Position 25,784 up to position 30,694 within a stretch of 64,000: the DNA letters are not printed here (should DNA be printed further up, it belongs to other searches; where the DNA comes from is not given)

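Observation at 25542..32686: Translationally coupled four-gene operon (FkbH-like, ACP, 1536-aa triple glycosyltransferase, tandem-motif protein) wedged in front of rpsB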

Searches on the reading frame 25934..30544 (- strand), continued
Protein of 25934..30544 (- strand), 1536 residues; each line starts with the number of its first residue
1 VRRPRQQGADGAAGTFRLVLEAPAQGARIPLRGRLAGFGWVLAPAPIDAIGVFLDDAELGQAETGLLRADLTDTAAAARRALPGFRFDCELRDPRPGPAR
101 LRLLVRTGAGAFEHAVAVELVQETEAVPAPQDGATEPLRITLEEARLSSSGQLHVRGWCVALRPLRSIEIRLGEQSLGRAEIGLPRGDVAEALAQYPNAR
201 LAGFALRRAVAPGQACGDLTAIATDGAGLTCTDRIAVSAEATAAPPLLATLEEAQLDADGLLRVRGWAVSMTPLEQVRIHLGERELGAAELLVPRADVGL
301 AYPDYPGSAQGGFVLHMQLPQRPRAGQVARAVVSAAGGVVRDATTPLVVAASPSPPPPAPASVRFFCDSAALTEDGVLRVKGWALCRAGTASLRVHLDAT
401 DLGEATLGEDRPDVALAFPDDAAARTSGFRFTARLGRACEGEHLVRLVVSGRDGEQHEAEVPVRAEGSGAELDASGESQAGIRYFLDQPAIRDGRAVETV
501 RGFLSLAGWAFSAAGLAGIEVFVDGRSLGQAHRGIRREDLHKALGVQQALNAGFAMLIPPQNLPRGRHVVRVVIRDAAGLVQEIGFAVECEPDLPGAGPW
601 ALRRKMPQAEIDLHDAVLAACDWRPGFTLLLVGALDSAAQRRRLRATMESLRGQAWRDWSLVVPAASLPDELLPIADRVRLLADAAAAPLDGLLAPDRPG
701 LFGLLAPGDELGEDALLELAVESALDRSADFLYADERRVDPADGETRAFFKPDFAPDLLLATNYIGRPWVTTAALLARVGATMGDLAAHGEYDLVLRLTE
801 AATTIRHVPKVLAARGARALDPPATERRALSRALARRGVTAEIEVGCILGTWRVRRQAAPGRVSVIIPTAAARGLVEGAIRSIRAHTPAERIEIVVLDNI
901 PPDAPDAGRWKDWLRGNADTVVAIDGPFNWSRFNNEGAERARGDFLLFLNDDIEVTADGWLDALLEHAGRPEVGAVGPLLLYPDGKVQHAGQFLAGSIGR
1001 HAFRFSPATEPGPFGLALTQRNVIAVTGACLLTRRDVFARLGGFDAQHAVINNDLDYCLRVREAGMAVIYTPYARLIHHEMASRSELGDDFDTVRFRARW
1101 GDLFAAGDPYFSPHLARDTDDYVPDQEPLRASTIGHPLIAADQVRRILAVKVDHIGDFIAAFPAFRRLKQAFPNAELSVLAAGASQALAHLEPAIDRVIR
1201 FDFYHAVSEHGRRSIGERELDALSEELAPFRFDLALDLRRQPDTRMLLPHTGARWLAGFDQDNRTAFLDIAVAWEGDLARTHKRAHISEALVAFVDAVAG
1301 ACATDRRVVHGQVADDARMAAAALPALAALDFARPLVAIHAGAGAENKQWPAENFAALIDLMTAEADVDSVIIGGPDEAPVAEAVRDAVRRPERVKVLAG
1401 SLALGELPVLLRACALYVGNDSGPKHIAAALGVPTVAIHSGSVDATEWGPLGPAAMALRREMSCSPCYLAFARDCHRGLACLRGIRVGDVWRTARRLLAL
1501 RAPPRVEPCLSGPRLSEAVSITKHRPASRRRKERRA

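Call 16: search_solved_structures(query=window:25934-30544:-, max_evalue=0.01)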
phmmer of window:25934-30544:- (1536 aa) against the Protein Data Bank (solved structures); distinct sequences matched with E-value up to 0.01: 5.
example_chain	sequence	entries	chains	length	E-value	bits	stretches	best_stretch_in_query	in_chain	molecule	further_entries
3tov_A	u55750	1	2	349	2e-16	62.5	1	1144-1458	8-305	Glycosyl transferase family 9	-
1psw_A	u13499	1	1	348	2.1e-09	39.2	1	1146-1443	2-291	ADP-HEPTOSE LPS HEPTOSYLTRANSFERASE II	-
6dfe_A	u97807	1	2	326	0.0008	20.7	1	1146-1453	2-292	ADP-heptose--LPS heptosyltransferase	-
2gt1_A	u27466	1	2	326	0.0008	20.7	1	1146-1453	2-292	Lipopolysaccharide heptosyltransferase-1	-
2h1f_A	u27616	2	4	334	0.00087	20.6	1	1146-1453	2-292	Lipopolysaccharide heptosyltransferase-1 | Lipopolysaccharide heptosyltransferase 1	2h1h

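Call 18: find_encoding_contigs(protein=P0030, flank=10000, max_places=2)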
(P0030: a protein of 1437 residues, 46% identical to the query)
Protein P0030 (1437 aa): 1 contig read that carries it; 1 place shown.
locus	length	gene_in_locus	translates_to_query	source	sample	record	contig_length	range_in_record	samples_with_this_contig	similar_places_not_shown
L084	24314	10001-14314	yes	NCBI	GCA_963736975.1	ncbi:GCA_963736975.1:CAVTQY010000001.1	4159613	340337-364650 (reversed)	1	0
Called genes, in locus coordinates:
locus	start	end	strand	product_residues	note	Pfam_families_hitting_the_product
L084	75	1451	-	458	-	PF07992:Pyr_redox_2, PF13450:NAD_binding_8 (faint), PF13738:Pyr_redox_3 (weak), PF00070:Pyr_redox, PF02852:Pyr_redox_dim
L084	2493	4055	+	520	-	PF00501:AMP-binding, PF13193:AMP-binding_C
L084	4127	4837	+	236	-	PF00561:Abhydrolase_1, PF12146:Hydrolase_4, PF12697:Abhydrolase_6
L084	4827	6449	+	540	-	PF00378:ECH_1, PF16113:ECH_2, PF00378:ECH_1 (weak)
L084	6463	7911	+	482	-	-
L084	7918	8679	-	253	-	PF00294:PfkB, PF01467:CTP_transf_like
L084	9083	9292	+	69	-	-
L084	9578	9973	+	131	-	-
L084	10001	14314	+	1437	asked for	PF00535:Glycos_transf_2 (weak), PF13641:Glyco_tranf_2_3 (weak), PF01075:Glyco_transf_9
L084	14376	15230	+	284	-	PF03328:HpcH_HpaI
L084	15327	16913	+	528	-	PF00581:Rhodanese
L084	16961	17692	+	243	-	PF18912:DZR_2, PF00156:Pribosyltran (weak)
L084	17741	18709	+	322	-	PF00685:Sulfotransfer_1 (faint), PF13469:Sulfotransfer_3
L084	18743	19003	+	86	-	PF00462:Glutaredoxin, PF13417:GST_N_3, PF13409:GST_N_2 (weak)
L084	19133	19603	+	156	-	PF06676:DUF1178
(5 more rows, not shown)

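Call 19: find_encoding_contigs(protein=P0018, flank=10000, max_places=2)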
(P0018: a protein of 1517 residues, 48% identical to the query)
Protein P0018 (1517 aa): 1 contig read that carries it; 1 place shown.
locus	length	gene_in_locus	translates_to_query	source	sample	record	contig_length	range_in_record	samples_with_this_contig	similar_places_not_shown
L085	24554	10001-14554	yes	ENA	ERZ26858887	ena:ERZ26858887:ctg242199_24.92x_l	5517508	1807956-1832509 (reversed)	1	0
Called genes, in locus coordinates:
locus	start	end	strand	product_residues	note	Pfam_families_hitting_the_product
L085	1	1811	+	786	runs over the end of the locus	PF07244:POTRA (weak), PF08478:POTRA_1 (faint), PF07244:POTRA, PF01103:Omp85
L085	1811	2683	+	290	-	PF03938:OmpH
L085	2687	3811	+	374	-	PF04613:LpxD, PF24894:Hexapep_GlmU (faint), PF25087:GMPPB_C (weak), PF25084:LbH_EIF2B (faint), PF14602:Hexapep_2 (faint), PF00132:Hexapep (weak)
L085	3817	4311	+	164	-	PF22817:ApeP-like, PF07977:FabA, PF22818:ApeI-like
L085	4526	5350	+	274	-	PF00132:Hexapep (weak), PF25084:LbH_EIF2B (faint), PF25087:GMPPB_C (weak), PF00132:Hexapep, PF13720:Acetyltransf_11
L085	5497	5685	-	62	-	-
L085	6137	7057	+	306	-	PF04280:Tim44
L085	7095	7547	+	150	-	PF02629:CoA_binding (weak), PF13380:CoA_binding_2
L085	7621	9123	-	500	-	PF00294:PfkB, PF08543:Phos_pyr_kin, PF01467:CTP_transf_like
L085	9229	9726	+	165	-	-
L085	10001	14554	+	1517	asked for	PF00535:Glycos_transf_2, PF13641:Glyco_tranf_2_3, PF13632:Glyco_trans_2_3 (weak), PF01075:Glyco_transf_9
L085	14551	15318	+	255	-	PF00459:Inositol_P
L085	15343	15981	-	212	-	PF14114:DUF4286 (faint)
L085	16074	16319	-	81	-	PF00083:Sugar_tr (weak)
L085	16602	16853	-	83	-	PF03795:YCII (weak)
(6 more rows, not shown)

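Call 20: find_encoding_contigs(protein=P0043, flank=10000, max_places=2)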
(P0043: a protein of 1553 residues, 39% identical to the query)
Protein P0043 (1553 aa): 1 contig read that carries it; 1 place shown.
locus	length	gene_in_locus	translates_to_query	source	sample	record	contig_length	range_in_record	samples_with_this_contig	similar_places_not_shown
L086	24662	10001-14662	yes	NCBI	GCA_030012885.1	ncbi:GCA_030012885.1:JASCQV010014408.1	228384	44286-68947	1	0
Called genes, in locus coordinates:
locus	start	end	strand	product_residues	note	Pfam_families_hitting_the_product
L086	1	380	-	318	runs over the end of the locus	PF07885:Ion_trans_2, PF17655:IRK_C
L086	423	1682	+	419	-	PF00579:tRNA-synt_1b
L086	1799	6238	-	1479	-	PF00535:Glycos_transf_2, PF13641:Glyco_tranf_2_3, PF13632:Glyco_trans_2_3 (weak), PF01075:Glyco_transf_9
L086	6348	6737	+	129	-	-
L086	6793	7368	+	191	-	-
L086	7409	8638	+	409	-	PF04577:Glyco_transf_61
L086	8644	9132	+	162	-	-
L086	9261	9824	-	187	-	-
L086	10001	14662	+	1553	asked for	PF00535:Glycos_transf_2 (weak), PF13641:Glyco_tranf_2_3, PF13632:Glyco_trans_2_3 (weak), PF01075:Glyco_transf_9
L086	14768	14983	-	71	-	PF04964:Flp_Fap (weak)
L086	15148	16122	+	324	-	PF03446:NAD_binding_2, PF14833:NAD_binding_11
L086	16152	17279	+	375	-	PF20434:BD-FAE, PF07859:Abhydrolase_3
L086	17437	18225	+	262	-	PF00106:adh_short, PF08659:KR, PF13561:adh_short_C2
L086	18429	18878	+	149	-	PF07681:DoxX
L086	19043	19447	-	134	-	-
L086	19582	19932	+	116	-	PF05853:BKACE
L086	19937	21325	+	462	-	PF00206:Lyase_1, PF10397:ADSL_C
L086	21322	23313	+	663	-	PF01261:AP_endonuc_2, PF14696:Glyoxalase_5, PF13669:Glyoxalase_4 (faint), PF00903:Glyoxalase (weak)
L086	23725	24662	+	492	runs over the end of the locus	PF02624:YcaO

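Call 59: search_protein_families(library=pfam, proteins=[L006:14488-15537:+, L006:18577-19218:+, L020:13840-16875:+, L078:1095-3218:+, L086:6793-7368:+, L086:8644-9132:+, L086:9261-9824:-], max_evalue=0.01)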
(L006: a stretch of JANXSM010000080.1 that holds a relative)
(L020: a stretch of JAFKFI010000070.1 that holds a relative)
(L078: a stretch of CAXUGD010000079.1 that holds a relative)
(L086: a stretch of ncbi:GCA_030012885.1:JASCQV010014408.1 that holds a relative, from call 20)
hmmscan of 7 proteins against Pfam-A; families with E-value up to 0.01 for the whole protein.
L006:14488-15537:+ (349 aa): 6 families
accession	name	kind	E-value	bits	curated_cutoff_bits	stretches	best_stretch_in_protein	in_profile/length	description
PF01370.27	Epimerase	-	8e-39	133.9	20.9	1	23-257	1-224/240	NAD dependent epimerase/dehydratase family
PF16363.11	GDP_Man_Dehyd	-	6.2e-17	62.5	27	1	24-293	1-271/332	GDP-mannose 4,6 dehydratase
PF04321.23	RmlD_sub_bind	-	3.2e-10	40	27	1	23-179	3-140/287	RmlD substrate binding domain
PF01073.25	3Beta_HSD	-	1.5e-09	37.7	22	1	24-251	1-222/280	3-beta hydroxysteroid dehydrogenase/isomerase family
PF02719.21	Polysacc_synt_2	-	0.0037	16.9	20.2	0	23-53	1-31/293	Polysaccharide biosynthesis protein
PF07993.18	NAD_binding_4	-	0.0039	16.8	20.1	0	25-46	1-22/258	Male sterility protein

L006:18577-19218:+ (213 aa): 0 families

L020:13840-16875:+ (1011 aa): 7 families
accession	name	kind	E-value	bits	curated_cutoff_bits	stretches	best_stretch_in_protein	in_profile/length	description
PF13692.12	Glyco_trans_1_4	-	9.6e-22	78.2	27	1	837-978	4-142/142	Glycosyl transferases group 1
PF00535.33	Glycos_transf_2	-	2.9e-13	50.5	23.3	1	403-508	15-124/168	Glycosyl transferase family 2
PF13641.12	Glyco_tranf_2_3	-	3.5e-11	44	27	1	407-606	23-220/230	Glycosyltransferase like family 2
PF10111.15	Glyco_tranf_2_2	-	8.3e-06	25.9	27.3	1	411-586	25-206/276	Glycosyltransferase like family 2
PF13524.12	Glyco_trans_1_2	-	1.2e-05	25.7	25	1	874-1002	16-138/144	Glycosyl transferase-like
PF13632.12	Glyco_trans_2_3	-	5.6e-05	23.5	27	1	466-609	2-135/198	Glycosyl transferase family group 2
PF00534.26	Glycos_transf_1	-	0.0077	16.2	26.4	0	873-943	48-123/172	Glycosyl transferases group 1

L078:1095-3218:+ (707 aa): 0 families

L086:6793-7368:+ (191 aa): 0 families

L086:8644-9132:+ (162 aa): 0 families

L086:9261-9824:- (187 aa): 0 families
